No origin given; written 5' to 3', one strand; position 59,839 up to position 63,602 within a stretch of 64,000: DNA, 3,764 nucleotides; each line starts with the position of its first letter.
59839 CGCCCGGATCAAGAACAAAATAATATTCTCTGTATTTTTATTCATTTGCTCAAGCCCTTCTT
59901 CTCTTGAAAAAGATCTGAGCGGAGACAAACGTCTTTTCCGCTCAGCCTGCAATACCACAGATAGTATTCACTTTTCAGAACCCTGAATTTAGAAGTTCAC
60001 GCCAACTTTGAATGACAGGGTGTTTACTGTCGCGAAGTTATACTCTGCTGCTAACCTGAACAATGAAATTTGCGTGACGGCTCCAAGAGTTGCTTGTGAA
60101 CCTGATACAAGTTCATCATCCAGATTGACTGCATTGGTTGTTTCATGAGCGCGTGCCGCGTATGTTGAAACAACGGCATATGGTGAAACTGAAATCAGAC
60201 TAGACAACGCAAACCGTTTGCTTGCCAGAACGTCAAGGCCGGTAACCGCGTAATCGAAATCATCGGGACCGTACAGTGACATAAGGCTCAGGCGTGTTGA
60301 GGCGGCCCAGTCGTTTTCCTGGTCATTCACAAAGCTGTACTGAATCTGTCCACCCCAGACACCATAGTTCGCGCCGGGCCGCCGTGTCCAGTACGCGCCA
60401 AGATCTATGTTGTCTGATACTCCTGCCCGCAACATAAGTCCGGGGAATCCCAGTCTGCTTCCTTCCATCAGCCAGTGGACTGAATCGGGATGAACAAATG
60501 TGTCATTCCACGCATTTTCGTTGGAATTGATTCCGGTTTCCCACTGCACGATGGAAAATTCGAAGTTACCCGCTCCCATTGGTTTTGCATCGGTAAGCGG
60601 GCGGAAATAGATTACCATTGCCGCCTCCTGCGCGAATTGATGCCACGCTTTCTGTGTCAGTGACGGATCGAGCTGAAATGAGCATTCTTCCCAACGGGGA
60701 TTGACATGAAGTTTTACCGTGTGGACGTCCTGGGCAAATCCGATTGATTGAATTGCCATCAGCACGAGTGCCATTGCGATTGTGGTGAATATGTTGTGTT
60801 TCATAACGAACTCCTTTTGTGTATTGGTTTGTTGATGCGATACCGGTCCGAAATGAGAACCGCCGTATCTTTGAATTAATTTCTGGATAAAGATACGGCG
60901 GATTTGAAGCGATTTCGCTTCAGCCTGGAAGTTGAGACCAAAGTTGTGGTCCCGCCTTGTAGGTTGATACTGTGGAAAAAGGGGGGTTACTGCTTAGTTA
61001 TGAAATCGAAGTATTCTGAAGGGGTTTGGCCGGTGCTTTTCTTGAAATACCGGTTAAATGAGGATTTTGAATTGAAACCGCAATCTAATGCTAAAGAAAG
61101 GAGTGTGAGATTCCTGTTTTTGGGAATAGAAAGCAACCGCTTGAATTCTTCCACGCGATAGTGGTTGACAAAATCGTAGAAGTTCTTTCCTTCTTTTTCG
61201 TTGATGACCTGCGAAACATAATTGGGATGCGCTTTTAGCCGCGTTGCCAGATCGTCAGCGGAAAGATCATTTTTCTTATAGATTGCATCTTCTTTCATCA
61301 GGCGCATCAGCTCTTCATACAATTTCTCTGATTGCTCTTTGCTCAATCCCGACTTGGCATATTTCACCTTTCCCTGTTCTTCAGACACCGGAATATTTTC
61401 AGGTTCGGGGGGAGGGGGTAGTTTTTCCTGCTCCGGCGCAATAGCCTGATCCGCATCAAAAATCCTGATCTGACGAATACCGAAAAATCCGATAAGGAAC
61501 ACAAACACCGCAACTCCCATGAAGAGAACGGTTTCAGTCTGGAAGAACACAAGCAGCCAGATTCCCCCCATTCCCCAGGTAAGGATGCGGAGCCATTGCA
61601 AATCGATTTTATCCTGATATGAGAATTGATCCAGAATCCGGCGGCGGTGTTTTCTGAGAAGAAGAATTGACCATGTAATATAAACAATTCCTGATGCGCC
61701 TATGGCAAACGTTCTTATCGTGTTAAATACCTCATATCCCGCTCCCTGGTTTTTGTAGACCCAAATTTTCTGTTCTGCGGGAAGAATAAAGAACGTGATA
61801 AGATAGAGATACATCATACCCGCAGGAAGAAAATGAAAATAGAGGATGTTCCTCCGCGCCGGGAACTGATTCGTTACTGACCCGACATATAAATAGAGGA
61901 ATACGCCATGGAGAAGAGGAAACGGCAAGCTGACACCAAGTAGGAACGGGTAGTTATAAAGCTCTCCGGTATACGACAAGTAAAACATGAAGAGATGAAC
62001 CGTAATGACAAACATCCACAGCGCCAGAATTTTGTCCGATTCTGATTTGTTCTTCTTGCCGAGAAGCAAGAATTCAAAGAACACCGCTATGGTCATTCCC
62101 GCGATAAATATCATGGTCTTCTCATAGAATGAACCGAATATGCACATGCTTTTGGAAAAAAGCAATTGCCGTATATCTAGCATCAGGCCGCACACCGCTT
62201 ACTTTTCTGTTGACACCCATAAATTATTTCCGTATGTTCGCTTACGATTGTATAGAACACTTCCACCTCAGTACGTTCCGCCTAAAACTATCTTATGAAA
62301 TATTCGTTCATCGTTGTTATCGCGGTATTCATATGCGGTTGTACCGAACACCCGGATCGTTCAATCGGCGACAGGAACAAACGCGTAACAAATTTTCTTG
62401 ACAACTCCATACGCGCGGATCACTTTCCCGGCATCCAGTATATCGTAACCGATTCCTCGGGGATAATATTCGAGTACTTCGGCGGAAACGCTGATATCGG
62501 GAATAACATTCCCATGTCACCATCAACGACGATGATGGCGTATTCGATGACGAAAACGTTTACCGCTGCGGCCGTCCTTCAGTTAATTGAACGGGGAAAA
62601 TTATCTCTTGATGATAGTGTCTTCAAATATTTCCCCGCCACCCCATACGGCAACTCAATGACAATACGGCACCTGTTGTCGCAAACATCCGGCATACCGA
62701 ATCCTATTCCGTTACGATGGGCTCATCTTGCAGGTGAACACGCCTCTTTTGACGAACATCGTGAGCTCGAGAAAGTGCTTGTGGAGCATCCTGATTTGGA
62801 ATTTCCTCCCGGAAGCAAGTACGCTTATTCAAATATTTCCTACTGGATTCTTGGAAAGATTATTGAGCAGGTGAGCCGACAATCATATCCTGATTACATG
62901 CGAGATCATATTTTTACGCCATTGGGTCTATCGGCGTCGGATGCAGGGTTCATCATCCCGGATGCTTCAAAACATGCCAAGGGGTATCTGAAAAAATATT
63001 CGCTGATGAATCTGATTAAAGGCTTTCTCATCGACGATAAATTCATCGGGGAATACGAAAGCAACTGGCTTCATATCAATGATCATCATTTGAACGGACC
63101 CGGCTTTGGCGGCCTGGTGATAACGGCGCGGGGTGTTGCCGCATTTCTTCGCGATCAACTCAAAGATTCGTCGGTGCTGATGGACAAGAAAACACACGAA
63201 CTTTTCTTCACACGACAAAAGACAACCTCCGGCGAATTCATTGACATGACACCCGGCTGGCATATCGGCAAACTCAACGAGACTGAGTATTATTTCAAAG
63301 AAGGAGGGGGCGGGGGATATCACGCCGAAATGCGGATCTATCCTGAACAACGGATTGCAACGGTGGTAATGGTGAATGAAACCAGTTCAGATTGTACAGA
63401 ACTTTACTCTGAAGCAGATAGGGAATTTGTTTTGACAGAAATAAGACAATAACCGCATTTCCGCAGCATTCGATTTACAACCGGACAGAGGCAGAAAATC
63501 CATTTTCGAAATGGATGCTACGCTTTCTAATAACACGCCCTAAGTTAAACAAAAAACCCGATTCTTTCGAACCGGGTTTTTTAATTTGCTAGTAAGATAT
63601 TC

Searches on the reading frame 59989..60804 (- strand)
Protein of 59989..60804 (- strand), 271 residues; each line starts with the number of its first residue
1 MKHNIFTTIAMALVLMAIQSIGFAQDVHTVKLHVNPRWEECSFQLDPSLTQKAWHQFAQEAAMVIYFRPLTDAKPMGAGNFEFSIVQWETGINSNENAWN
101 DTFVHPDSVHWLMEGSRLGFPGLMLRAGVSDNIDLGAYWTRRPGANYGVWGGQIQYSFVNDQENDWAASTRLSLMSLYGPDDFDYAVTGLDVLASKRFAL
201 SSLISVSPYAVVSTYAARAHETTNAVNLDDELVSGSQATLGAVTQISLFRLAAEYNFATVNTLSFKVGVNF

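Call 59: search_protein_families(library=pfam, proteins=[window:59989-60804:-], max_evalue=0.001)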
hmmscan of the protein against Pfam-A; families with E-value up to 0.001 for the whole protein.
window:59989-60804:- (271 aa): 1 family
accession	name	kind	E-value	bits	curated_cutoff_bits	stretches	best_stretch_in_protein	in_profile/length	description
PF20230.4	DUF6588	-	2.4e-05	24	27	1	207-271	256-319/319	Family of unknown function (DUF6588)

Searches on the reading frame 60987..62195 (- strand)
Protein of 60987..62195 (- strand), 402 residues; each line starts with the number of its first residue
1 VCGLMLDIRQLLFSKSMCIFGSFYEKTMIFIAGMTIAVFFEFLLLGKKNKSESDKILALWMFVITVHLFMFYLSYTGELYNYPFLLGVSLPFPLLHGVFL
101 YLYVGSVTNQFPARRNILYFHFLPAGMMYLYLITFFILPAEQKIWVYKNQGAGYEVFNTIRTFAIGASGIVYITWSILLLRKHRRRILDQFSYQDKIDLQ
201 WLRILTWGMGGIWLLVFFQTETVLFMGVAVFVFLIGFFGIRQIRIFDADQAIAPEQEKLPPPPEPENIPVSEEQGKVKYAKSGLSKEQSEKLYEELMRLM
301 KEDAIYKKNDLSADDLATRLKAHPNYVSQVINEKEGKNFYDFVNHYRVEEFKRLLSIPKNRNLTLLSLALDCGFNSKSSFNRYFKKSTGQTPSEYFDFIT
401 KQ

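Call 59: search_protein_families(library=pfam, proteins=[window:60987-62195:-], max_evalue=0.001)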
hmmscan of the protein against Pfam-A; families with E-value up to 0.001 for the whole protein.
window:60987-62195:- (402 aa): 2 families
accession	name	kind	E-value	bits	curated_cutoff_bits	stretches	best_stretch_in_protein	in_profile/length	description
PF12833.13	HTH_18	-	3.3e-17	63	33.6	1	316-396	1-78/80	Helix-turn-helix domain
PF00165.29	HTH_AraC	-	8.5e-09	35.8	26.6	1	361-395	7-40/42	Bacterial regulatory helix-turn-helix proteins, AraC family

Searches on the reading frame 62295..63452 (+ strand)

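Call 59: search_protein_families(library=pfam, proteins=[window:62295-63452:+], max_evalue=0.001)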
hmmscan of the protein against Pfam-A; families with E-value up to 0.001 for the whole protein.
window:62295-63452:+ (385 aa): 1 family
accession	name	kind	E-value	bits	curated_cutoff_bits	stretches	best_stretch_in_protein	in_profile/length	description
PF00144.29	Beta-lactamase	-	4.4e-56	190.9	27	1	40-365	10-313/329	Beta-lactamase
